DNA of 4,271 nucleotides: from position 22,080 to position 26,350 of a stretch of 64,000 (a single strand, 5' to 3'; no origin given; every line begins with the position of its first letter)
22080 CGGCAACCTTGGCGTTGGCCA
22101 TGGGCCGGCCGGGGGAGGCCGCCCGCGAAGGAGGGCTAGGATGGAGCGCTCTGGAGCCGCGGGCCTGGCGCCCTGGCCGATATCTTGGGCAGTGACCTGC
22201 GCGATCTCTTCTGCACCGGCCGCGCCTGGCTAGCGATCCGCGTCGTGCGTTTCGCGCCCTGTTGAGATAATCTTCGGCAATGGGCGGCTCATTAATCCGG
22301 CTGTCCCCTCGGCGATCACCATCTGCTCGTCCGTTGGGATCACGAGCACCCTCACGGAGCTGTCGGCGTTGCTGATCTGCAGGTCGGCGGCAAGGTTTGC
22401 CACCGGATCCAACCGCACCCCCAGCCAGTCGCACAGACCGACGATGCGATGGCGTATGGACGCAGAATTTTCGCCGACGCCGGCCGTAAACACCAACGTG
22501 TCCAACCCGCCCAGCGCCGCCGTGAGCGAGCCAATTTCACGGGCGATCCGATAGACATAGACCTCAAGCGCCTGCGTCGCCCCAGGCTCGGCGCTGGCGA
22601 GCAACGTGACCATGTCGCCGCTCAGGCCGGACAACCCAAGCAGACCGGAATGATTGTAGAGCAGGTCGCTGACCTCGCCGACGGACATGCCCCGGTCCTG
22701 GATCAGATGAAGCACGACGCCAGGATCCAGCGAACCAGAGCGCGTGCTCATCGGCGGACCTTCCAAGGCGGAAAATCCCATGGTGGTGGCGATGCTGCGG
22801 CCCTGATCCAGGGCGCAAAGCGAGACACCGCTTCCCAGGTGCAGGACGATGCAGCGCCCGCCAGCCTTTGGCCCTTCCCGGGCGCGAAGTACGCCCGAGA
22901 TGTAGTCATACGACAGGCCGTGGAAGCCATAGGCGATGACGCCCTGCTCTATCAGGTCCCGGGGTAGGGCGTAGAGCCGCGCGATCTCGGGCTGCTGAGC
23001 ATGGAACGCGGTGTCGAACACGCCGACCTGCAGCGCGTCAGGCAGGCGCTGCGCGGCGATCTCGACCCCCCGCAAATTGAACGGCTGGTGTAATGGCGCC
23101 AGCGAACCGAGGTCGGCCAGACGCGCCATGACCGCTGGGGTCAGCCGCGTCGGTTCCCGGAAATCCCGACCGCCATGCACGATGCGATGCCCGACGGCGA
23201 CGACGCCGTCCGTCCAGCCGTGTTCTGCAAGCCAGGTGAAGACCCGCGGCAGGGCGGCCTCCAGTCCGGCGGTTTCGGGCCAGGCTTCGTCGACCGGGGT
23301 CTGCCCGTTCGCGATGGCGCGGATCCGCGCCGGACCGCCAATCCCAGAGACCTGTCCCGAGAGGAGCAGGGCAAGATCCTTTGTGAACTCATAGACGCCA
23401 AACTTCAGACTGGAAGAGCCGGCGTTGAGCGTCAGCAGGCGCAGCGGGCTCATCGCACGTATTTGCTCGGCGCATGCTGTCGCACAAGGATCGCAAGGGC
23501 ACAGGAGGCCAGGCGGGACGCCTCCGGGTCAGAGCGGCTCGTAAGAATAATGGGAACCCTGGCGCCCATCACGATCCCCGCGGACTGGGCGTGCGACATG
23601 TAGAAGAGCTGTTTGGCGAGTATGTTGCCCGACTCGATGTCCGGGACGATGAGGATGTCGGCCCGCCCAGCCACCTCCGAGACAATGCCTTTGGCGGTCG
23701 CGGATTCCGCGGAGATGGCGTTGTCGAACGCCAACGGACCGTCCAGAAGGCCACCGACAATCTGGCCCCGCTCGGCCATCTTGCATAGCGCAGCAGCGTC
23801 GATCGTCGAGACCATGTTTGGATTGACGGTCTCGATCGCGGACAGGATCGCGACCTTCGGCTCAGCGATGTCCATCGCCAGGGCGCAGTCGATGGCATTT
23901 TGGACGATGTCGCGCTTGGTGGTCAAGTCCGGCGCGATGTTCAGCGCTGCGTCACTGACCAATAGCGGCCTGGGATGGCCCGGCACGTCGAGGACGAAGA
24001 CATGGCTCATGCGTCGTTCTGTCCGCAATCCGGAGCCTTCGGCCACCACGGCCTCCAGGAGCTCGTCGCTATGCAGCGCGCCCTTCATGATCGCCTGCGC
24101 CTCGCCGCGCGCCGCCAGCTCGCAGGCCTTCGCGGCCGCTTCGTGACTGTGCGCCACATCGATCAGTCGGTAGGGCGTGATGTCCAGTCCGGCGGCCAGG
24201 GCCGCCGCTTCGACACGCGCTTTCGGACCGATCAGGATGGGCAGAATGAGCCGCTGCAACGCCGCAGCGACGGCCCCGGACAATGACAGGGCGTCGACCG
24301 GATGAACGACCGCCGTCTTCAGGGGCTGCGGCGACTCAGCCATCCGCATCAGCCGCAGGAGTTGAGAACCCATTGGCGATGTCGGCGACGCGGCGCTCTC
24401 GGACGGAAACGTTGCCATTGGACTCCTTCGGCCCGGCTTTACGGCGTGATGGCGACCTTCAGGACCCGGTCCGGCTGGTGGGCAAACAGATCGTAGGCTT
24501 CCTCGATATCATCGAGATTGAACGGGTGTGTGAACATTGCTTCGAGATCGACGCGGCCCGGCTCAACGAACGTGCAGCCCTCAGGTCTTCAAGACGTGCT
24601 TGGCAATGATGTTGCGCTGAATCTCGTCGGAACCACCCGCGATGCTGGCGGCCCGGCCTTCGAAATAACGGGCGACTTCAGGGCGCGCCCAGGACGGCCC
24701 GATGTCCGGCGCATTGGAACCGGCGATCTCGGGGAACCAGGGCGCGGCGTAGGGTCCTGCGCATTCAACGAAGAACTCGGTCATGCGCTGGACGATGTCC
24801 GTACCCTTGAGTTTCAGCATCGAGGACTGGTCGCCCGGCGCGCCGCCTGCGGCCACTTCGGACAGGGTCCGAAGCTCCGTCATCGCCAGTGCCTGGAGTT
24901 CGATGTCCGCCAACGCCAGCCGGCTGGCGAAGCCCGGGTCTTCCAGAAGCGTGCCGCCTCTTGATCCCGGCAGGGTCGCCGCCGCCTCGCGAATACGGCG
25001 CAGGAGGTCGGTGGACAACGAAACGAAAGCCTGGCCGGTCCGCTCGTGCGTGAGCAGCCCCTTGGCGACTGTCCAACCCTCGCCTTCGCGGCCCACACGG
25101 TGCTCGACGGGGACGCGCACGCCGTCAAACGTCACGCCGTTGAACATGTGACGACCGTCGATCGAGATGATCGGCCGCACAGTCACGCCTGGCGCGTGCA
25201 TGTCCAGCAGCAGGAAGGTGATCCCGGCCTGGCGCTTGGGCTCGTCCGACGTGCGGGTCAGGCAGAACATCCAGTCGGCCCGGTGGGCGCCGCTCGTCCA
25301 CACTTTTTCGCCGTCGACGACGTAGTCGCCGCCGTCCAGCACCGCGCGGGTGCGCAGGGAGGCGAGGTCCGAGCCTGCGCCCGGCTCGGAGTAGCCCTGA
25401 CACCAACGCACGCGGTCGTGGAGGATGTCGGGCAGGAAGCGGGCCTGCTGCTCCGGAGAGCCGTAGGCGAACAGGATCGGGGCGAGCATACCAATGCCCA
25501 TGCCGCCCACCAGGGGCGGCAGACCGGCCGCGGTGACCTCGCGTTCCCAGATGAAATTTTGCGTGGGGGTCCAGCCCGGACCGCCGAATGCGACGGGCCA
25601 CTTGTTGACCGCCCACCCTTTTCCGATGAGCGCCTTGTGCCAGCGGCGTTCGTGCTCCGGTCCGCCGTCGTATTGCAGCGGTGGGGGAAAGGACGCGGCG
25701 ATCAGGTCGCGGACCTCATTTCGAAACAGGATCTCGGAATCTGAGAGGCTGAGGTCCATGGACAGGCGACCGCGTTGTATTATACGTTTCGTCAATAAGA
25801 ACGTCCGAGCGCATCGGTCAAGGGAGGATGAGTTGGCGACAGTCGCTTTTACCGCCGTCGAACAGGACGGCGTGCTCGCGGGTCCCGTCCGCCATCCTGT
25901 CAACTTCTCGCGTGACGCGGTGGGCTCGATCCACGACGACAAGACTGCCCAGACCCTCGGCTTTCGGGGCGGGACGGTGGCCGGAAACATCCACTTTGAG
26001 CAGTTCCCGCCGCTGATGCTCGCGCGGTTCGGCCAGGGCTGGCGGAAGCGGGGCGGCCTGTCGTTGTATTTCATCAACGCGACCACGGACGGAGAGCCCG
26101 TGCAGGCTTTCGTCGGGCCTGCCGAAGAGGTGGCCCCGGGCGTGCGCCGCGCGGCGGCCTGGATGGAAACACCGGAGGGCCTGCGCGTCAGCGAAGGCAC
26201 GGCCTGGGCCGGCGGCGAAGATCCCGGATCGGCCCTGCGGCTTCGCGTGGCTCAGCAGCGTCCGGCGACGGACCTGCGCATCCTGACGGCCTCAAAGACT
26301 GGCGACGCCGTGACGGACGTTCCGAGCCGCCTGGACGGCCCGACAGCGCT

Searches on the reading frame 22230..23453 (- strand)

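Call 46: search_protein_families(library=pfam, proteins=[window:22230-23453:-], max_evalue=0.01)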
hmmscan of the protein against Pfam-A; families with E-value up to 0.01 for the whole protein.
window:22230-23453:- (407 aa): 1 family
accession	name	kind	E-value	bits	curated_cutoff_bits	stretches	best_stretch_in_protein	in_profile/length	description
PF00871.23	Acetate_kinase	-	1.7e-101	340.2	22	1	6-382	2-392/392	Acetokinase family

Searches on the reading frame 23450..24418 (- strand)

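Call 10: search_protein_families(library=pfam, proteins=[window:23450-24418:-])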
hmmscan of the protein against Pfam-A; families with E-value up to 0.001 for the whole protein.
window:23450-24418:- (322 aa): 1 family
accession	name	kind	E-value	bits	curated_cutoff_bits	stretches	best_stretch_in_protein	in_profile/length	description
PF01515.24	PTA_PTB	-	2.4e-36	126.2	24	1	94-308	104-317/319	Phosphate acetyl/butaryl transferase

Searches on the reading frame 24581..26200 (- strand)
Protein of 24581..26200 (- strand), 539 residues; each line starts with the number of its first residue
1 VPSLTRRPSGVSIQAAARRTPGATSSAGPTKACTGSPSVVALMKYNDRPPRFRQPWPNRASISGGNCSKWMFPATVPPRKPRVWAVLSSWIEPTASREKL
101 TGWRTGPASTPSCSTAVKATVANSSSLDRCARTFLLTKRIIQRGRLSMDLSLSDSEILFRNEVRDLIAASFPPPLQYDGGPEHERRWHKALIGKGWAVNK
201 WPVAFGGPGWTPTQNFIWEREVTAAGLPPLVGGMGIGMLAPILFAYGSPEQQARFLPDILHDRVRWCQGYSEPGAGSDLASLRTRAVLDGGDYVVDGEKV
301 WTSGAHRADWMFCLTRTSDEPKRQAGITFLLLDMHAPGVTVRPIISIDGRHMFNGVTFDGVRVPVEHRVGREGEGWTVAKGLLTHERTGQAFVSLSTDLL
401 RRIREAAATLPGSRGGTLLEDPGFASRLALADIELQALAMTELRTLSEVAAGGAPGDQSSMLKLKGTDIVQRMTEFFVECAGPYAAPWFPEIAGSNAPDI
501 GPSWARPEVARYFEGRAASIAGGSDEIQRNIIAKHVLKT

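Call 10: search_protein_families(library=pfam, proteins=[window:24581-26200:-])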
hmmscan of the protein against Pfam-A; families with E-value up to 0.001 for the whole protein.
window:24581-26200:- (539 aa): 3 families
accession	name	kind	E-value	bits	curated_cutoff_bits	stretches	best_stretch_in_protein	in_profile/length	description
PF02770.24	Acyl-CoA_dh_M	-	3.6e-19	69.2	33.3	1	267-349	1-83/97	Acyl-CoA dehydrogenase, middle domain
PF00441.29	Acyl-CoA_dh_1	-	1.5e-17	64.6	22.4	1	373-537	1-150/150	Acyl-CoA dehydrogenase, C-terminal domain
PF02771.21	Acyl-CoA_dh_N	-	1.4e-10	41.9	22.9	1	154-260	2-110/113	Acyl-CoA dehydrogenase, N-terminal domain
